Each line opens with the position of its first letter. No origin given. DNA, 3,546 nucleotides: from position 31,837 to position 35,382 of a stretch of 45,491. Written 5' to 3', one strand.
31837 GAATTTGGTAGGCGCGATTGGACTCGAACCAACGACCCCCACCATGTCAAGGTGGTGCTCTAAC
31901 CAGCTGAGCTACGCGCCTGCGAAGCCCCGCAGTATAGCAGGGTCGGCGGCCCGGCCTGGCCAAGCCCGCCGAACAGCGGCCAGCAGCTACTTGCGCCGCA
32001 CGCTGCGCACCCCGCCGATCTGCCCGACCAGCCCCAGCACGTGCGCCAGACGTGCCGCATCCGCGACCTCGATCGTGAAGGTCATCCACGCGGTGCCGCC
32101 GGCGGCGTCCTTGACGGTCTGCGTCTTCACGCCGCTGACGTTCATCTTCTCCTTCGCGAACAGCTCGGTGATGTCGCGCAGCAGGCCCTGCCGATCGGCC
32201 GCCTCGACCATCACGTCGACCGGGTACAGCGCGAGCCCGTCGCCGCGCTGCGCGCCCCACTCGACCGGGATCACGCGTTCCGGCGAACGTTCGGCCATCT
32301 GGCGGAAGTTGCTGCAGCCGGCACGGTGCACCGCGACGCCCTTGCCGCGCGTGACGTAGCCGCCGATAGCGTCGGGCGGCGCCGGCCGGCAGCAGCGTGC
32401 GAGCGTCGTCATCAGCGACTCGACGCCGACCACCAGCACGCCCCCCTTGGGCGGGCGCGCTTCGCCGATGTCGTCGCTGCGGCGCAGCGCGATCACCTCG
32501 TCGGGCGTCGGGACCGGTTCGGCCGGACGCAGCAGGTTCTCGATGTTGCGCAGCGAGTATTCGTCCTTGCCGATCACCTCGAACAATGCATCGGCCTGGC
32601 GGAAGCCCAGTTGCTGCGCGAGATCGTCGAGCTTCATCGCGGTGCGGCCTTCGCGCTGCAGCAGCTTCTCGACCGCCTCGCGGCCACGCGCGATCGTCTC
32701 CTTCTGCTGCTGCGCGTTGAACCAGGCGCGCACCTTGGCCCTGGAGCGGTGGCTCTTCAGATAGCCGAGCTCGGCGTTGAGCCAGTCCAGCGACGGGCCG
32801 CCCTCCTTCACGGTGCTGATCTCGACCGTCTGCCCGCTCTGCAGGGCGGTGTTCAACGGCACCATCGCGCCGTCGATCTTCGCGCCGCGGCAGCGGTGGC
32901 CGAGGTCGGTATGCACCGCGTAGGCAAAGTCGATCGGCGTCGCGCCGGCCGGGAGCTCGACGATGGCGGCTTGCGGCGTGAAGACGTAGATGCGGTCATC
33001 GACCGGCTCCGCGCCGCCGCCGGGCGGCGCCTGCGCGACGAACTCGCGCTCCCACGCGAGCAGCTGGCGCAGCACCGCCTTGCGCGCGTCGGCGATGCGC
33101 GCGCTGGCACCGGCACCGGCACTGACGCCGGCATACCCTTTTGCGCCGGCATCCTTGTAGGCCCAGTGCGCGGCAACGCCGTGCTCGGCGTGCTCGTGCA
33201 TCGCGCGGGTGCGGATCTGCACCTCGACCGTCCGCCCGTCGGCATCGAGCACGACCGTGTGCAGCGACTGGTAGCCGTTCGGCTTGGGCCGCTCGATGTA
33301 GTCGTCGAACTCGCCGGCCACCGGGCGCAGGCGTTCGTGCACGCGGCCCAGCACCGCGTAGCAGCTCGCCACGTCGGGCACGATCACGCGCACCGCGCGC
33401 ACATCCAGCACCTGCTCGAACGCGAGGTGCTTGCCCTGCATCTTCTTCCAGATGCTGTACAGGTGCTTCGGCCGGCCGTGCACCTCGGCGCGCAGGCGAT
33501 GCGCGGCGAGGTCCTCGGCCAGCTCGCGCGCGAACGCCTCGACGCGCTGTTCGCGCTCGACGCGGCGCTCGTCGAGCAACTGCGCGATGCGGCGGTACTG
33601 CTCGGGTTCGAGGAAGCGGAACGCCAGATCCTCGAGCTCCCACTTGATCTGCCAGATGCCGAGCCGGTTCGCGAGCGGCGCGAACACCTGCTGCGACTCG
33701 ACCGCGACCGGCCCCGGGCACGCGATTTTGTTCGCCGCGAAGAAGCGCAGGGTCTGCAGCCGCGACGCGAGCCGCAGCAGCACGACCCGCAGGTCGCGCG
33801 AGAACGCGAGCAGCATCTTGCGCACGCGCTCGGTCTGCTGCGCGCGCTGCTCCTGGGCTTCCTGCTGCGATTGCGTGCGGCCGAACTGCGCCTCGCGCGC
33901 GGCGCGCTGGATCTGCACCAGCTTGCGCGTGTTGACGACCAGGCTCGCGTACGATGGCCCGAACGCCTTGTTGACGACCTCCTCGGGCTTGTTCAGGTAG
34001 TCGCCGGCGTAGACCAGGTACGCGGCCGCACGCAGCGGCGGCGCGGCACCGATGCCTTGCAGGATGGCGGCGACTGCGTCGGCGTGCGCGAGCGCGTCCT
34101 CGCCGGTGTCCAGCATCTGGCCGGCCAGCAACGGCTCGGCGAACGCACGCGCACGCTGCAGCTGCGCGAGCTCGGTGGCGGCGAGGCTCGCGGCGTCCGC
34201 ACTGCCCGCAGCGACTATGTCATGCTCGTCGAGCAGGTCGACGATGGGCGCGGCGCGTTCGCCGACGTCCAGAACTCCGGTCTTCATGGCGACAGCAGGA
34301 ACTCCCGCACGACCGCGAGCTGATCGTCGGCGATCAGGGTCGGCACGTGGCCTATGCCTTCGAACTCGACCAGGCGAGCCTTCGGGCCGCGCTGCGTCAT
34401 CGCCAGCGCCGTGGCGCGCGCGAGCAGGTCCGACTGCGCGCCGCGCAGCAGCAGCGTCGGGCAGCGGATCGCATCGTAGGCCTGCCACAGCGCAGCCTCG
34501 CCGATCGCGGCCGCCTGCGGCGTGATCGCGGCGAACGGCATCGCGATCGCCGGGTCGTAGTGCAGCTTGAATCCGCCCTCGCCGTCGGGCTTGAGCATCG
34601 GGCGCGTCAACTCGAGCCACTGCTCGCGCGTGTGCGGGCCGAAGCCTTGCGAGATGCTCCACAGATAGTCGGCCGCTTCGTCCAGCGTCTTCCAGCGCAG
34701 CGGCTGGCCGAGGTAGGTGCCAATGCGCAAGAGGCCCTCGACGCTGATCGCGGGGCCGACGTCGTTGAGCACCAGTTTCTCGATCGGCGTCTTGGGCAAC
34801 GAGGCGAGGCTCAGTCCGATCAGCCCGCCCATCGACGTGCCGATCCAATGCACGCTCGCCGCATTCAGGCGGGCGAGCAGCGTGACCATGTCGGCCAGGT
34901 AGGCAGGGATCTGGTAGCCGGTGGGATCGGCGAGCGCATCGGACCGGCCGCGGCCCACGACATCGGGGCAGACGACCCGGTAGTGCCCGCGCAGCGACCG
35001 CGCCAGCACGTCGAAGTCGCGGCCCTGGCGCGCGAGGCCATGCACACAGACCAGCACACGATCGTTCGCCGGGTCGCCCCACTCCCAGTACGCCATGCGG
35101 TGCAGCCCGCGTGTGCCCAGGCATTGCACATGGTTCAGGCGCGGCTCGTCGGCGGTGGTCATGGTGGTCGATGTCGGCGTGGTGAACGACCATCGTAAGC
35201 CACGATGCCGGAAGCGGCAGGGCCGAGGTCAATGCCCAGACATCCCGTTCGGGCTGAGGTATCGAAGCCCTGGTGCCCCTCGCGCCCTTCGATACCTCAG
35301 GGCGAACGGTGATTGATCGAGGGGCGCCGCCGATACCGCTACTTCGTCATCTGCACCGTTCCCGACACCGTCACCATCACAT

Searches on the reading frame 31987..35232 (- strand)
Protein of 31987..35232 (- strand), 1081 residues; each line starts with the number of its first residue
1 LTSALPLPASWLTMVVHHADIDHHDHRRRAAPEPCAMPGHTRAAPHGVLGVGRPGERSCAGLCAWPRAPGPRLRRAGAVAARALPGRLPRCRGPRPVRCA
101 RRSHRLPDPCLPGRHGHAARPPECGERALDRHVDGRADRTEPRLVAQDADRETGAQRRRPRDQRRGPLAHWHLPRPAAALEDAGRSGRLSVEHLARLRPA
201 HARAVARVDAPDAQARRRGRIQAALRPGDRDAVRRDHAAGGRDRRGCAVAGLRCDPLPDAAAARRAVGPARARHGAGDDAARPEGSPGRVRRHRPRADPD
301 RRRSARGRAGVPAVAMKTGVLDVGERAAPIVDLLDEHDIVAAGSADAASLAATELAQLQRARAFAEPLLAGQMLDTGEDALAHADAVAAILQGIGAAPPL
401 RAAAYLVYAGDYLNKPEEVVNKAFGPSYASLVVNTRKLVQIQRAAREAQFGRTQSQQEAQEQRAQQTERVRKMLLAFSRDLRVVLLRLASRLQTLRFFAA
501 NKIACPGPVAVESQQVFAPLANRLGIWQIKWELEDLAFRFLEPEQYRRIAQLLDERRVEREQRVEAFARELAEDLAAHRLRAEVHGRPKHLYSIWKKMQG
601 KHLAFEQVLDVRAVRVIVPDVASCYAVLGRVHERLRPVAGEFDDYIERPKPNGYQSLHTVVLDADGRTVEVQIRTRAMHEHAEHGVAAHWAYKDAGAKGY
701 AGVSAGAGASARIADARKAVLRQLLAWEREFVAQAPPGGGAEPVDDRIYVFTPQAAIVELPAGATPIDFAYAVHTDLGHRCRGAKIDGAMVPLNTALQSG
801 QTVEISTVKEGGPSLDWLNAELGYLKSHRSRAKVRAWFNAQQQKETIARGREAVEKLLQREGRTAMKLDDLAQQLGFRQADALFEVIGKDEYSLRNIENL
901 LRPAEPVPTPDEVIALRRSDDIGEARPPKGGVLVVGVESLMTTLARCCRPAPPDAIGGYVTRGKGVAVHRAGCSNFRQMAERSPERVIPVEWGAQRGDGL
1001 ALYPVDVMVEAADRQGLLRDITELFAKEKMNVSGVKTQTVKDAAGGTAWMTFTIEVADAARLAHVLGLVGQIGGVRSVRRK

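Call 85: search_protein_families(library=pfam, proteins=[window:31987-35232:-], max_evalue=0.001)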
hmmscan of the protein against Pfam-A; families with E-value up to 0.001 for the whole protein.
window:31987-35232:- (1081 aa): 6 families
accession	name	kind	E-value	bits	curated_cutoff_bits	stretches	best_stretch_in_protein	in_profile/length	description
PF13328.12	HD_4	-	3.5e-44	150.7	27.2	1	361-527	1-156/156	HD domain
PF04607.23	RelA_SpoT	-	1.4e-39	135.3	27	1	586-695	1-111/113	Region found in RelA / SpoT proteins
PF02824.27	TGS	-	1.4e-21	76.7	22.2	1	748-807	1-60/60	TGS domain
PF13291.12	ACT_4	-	5.8e-16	59.4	27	1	1003-1080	5-80/80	ACT domain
PF22629.2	ACT_AHAS_ss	-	1e-05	26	27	1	1009-1066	3-56/67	AHAS small subunit-like ACT domain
PF01842.31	ACT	-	1.1e-05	25.6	27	1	1007-1069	3-61/66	ACT domain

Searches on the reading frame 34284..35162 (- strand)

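Call 16: search_protein_families(library=pfam, proteins=[window:34284-35162:-], max_evalue=0.001)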
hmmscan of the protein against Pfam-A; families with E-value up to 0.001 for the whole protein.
window:34284-35162:- (292 aa): 3 families
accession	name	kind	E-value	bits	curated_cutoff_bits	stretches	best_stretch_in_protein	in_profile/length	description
PF00561.26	Abhydrolase_1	-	6.1e-21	75.6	25.8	1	36-273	2-239/245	alpha/beta hydrolase fold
PF12697.13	Abhydrolase_6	-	7.6e-18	66.4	26.3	1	37-281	1-211/217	Alpha/beta hydrolase family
PF12146.15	Hydrolase_4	-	3e-11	43.5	27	1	33-272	3-232/239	Serine aminopeptidase, S33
